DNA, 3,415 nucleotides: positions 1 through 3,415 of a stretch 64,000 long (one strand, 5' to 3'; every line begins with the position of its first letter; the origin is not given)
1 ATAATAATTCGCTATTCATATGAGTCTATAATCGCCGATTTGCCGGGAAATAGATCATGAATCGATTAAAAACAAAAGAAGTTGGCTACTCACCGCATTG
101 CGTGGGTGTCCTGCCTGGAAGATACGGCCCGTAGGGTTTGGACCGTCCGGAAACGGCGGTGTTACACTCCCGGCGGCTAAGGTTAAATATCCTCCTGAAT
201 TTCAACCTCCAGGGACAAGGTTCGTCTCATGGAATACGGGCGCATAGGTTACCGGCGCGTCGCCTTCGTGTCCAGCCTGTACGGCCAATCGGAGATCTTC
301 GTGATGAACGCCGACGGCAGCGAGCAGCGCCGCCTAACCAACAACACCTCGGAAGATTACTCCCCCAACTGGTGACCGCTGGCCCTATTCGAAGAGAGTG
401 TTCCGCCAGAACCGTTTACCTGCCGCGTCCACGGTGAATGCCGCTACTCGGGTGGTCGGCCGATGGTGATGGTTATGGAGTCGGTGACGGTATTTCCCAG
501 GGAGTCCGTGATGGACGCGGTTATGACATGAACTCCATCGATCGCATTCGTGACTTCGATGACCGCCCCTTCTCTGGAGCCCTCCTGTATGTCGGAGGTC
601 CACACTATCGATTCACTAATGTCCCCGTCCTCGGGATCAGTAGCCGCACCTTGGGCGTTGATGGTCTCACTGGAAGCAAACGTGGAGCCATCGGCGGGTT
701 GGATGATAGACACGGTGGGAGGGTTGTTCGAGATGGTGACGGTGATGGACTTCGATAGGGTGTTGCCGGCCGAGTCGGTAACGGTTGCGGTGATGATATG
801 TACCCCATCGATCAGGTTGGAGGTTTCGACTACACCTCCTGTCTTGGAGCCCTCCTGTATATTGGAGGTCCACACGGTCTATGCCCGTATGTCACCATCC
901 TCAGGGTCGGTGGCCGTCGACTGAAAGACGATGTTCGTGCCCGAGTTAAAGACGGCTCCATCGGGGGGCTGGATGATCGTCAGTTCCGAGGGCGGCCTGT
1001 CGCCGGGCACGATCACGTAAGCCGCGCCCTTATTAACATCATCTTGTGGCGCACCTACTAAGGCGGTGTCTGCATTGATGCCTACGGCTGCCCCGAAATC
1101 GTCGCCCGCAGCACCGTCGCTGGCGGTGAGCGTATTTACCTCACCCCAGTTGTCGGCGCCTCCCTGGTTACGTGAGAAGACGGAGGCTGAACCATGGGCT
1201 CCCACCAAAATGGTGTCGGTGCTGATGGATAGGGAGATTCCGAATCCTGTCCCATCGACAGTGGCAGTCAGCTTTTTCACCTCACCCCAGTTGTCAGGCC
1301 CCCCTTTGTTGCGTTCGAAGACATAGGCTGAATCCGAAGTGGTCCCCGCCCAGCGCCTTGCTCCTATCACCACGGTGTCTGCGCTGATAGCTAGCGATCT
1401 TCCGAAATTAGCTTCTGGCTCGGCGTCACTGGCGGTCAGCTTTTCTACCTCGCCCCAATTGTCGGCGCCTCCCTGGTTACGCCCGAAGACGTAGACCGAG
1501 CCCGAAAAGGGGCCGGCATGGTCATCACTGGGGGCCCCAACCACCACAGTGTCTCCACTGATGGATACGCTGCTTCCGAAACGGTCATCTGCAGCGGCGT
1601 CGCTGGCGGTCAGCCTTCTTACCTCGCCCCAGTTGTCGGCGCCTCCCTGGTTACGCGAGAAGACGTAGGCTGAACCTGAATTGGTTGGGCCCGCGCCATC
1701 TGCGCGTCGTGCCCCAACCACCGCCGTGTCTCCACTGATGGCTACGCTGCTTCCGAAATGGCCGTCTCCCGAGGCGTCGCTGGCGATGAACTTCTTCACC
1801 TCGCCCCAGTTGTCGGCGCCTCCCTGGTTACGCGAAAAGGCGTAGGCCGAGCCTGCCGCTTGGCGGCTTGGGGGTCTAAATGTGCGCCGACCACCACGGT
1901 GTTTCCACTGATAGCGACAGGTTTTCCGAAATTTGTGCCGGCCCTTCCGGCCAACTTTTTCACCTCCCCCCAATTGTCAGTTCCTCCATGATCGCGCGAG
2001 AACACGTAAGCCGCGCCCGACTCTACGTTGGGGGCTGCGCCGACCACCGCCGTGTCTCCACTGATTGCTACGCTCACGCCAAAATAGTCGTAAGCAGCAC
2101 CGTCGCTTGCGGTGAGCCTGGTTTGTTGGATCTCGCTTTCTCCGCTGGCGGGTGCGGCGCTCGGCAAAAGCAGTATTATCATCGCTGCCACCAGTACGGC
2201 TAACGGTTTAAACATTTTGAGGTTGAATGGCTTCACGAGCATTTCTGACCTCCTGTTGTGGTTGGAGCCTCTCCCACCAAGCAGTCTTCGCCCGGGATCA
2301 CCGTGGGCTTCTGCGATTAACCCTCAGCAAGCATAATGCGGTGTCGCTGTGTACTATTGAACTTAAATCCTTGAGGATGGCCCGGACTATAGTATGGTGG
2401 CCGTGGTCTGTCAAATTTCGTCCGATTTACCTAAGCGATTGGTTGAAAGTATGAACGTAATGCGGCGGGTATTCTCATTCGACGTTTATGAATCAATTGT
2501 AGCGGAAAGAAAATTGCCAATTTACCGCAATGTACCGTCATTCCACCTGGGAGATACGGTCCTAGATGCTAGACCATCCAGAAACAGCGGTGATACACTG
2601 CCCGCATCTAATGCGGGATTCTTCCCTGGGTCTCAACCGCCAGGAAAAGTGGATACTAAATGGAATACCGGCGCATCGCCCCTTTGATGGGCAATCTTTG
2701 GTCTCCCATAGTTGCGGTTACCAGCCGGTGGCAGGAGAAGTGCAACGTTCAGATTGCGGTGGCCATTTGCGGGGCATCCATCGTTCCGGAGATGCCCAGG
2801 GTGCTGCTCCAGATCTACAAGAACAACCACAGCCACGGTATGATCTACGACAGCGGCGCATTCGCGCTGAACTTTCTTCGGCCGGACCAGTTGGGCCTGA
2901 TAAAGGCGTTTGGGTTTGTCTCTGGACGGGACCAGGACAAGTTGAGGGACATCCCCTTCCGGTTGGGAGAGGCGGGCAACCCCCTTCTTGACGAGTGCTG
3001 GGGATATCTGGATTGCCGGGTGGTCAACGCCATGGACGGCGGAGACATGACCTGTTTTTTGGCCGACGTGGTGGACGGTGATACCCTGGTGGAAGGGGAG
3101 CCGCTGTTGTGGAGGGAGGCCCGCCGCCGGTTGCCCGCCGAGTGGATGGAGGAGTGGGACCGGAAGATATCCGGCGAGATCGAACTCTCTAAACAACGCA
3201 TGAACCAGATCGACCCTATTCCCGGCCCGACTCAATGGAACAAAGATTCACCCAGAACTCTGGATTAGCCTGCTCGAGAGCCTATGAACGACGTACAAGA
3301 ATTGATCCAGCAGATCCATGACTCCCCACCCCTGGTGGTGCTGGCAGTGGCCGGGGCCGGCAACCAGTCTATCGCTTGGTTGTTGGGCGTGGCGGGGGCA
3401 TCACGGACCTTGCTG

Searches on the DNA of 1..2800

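Call 5: search_rna_families(source=window, start=1, end=2800, threshold=evalue, max_evalue=10, show_alignments=3)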
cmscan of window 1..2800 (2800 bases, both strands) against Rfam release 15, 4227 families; matches with E-value up to 10: 0.
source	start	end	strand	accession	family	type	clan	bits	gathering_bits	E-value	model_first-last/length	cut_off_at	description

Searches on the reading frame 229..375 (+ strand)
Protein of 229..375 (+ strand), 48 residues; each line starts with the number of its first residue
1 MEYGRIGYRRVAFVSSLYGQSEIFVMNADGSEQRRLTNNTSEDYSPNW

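Call 8: search_protein_families(library=pfam, proteins=[window:229-375:+], max_evalue=0.01)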
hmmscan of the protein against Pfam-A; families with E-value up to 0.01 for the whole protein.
window:229-375:+ (48 aa): 0 families

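Call 52: find_homologous_proteins(query=window:229-372:+, max_evalue=0.001)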
Query seq(48 aa) (48 aa): 2 proteins with E <= 0.001 among 2 candidates.
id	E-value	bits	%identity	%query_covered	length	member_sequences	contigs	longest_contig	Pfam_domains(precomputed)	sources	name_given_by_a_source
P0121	4.4e-17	78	95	81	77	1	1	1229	PF26549.1,PF07676.19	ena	-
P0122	2.0e-9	54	56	81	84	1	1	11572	PF26549.1,PF26550.2,PF07676.19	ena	-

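Call 54: find_encoding_contigs(protein=P0121, flank=2000, max_places=4)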
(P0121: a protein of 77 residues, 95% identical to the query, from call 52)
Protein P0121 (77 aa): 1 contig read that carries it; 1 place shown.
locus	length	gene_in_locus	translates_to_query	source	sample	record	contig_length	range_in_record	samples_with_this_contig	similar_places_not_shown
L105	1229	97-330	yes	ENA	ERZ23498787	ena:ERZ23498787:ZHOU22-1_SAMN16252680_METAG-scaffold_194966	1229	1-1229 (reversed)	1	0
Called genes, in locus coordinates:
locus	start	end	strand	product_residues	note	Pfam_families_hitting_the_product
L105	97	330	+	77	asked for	PF26549:Tricorn_N, PF07676:PD40 (faint)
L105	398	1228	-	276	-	?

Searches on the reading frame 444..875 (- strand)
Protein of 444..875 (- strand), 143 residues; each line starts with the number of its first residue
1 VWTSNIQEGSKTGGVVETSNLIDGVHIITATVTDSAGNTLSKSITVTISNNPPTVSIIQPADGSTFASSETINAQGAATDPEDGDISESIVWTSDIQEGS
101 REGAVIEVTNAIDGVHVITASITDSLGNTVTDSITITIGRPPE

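Call 8: search_protein_families(library=pfam, proteins=[window:444-875:-], max_evalue=0.01)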
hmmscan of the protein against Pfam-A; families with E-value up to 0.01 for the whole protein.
window:444-875:- (143 aa): 6 families
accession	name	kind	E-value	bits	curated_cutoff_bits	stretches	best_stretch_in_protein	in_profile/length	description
PF19077.6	Big_13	-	2.7e-09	37.9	27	1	18-48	69-100/102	Bacterial Ig-like domain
PF09136.16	Glucodextran_B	-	0.00018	21.8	27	0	18-48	51-81/83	Glucodextranase, domain B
PF17957.7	Big_7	-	0.00058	20.9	24.1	1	53-87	1-33/70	Bacterial Ig domain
PF22352.2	K319L-like_PKD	-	0.00068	20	27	0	11-48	47-84/84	K319L-like, PKD domain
PF18911.6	PKD_4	-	0.0024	18.3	27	0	52-138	3-85/85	PKD domain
PF13750.12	Big_3_3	-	0.0033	17.5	27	0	18-72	9-68/157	Bacterial Ig-like domain (group 3)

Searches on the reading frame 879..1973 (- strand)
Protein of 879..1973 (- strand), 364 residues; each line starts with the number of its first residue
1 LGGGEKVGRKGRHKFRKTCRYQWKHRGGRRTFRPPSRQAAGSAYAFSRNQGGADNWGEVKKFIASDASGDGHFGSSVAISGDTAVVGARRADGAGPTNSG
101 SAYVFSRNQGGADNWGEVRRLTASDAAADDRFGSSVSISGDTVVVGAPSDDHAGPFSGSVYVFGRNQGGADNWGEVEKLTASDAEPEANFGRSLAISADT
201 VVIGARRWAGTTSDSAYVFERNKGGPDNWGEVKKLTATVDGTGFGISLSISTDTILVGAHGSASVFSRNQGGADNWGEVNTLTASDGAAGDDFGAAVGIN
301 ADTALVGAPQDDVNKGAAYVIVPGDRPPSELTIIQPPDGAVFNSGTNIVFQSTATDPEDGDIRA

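Call 8: search_protein_families(library=pfam, proteins=[window:879-1973:-], max_evalue=0.01)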
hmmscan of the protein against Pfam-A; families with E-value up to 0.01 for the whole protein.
window:879-1973:- (364 aa): 1 family
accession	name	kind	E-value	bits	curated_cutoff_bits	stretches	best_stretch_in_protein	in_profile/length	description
PF14312.12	FG-GAP_2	-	5.7e-76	251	23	5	115-163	1-49/49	FG-GAP repeat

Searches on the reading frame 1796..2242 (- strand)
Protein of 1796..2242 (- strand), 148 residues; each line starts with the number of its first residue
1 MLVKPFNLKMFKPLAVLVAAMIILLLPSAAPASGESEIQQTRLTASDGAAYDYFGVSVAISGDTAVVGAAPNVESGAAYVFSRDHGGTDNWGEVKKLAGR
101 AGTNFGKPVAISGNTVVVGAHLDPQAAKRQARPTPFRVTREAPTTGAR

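Call 8: search_protein_families(library=pfam, proteins=[window:1796-2242:-], max_evalue=0.01)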
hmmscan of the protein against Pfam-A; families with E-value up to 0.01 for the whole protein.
window:1796-2242:- (148 aa): 1 family
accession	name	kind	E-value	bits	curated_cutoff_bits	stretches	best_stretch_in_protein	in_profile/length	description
PF14312.12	FG-GAP_2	-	7.3e-27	93.7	23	2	39-81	3-49/49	FG-GAP repeat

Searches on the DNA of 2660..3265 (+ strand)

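Call 45: search_rna_families(sources=[L014, L098, L099, L020, L017], threshold=evalue, max_evalue=1)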
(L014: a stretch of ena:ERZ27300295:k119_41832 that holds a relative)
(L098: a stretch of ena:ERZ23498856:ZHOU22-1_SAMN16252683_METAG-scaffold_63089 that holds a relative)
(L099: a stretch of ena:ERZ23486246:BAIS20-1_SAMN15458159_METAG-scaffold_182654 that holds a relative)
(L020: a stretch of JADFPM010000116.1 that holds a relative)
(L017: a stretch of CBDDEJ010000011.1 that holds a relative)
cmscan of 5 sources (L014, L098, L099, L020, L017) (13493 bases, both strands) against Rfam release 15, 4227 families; matches with E-value up to 1: 1.
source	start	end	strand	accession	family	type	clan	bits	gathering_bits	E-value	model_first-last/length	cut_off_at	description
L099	388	468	-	RF01681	P4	Gene; sRNA;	-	25.8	37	0.0026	1-215/215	no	Pseudomonas sRNA P4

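Call 59: search_rna_families(sources=[L016, L018, L019, L021, L022, L025, L028, L031, L032, L033, L036, L037, L038, L039, L044, L053, L061, L066, L073, L089], threshold=gathering)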
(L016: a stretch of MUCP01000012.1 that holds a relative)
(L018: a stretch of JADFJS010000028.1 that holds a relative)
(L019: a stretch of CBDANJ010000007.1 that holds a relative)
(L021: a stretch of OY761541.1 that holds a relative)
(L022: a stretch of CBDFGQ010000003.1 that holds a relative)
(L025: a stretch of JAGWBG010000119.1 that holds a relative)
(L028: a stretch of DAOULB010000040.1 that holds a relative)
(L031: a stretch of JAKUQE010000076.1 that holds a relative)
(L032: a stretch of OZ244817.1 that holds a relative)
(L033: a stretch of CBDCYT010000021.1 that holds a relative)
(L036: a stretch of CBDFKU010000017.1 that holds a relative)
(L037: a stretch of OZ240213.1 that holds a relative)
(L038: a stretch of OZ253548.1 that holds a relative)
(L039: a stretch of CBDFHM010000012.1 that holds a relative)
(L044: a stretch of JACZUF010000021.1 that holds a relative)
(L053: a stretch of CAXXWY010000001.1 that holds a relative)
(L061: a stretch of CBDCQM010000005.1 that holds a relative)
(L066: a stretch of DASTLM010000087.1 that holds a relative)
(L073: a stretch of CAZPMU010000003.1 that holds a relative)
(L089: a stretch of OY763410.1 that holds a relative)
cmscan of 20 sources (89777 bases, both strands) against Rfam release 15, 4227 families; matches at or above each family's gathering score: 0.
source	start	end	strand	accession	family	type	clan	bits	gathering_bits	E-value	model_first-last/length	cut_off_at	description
